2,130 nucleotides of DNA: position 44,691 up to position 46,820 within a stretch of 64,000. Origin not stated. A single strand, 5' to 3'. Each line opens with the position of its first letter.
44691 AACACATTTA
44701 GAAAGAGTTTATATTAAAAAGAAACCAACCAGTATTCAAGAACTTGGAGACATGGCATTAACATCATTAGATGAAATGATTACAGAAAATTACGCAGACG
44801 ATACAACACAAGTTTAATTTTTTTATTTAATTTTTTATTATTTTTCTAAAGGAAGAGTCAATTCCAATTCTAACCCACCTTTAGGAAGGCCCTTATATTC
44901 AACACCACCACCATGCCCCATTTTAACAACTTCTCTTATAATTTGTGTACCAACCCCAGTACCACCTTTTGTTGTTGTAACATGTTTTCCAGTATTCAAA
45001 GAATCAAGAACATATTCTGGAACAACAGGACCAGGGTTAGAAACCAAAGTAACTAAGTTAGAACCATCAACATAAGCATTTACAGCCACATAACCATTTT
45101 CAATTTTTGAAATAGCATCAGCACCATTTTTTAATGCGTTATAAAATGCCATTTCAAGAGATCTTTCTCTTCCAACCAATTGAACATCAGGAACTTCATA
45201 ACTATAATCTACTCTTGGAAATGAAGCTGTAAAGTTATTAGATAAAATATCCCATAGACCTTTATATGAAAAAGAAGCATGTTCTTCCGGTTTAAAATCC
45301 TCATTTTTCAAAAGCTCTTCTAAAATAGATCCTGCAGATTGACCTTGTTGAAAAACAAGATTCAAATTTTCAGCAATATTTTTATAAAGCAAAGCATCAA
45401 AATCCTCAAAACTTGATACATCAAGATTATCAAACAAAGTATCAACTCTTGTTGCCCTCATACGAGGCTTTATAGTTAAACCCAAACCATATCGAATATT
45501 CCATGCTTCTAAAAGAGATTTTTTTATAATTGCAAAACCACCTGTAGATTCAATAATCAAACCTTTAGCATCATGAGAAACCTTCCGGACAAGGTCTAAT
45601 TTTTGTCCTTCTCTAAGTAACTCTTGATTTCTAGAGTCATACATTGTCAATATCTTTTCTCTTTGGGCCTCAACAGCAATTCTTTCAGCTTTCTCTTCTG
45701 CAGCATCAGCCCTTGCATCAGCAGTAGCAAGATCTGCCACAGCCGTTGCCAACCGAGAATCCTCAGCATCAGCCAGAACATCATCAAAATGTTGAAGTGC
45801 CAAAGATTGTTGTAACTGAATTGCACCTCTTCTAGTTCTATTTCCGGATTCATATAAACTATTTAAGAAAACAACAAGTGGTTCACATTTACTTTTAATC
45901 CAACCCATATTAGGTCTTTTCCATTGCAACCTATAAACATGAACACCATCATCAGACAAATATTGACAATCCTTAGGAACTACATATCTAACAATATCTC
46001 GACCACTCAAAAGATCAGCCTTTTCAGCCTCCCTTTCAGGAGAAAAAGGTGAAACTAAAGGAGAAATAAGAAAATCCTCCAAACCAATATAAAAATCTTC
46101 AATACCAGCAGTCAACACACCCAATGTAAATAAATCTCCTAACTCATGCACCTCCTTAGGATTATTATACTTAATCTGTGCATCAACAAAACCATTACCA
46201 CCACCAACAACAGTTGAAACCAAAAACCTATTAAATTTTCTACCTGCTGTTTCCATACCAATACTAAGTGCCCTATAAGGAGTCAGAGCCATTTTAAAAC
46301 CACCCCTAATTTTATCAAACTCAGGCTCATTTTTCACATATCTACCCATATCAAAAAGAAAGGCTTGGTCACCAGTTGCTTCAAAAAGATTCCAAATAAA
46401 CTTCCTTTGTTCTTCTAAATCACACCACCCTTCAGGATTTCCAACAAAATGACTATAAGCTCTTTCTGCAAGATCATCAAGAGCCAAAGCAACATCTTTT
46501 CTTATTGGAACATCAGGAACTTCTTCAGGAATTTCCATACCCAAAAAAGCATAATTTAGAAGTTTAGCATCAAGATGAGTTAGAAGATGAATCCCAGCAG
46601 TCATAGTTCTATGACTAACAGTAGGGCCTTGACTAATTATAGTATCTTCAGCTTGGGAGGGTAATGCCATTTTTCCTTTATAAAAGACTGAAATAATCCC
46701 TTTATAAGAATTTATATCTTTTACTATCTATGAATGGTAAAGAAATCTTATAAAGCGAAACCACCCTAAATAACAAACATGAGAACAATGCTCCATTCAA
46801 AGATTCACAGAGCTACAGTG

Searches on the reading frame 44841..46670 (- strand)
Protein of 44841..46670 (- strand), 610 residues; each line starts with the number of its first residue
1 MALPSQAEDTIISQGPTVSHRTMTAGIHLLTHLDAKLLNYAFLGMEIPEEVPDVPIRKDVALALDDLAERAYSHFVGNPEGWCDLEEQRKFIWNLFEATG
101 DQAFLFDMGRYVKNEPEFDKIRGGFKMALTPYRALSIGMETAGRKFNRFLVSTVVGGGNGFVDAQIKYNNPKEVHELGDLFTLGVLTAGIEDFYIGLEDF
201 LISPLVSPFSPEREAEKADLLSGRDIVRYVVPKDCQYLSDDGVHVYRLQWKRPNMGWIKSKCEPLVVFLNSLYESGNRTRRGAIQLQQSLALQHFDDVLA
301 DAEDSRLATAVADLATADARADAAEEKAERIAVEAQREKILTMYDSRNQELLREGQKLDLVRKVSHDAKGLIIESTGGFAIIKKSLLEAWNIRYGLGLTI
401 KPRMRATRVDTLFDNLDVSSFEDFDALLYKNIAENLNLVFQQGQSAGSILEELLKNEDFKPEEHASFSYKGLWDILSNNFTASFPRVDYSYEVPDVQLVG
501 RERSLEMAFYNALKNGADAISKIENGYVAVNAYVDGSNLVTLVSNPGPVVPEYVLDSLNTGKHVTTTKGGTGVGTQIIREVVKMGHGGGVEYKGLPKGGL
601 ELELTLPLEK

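Call 61: search_protein_families(library=pfam, proteins=[window:44841-46670:-], max_evalue=0.00001)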
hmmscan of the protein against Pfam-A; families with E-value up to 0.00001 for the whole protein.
window:44841-46670:- (610 aa): 1 family
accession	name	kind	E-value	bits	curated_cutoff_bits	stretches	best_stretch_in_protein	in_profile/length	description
PF02518.31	HATPase_c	-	6.8e-11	43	26.4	1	501-609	2-110/111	Histidine kinase-, DNA gyrase B-, and HSP90-like ATPase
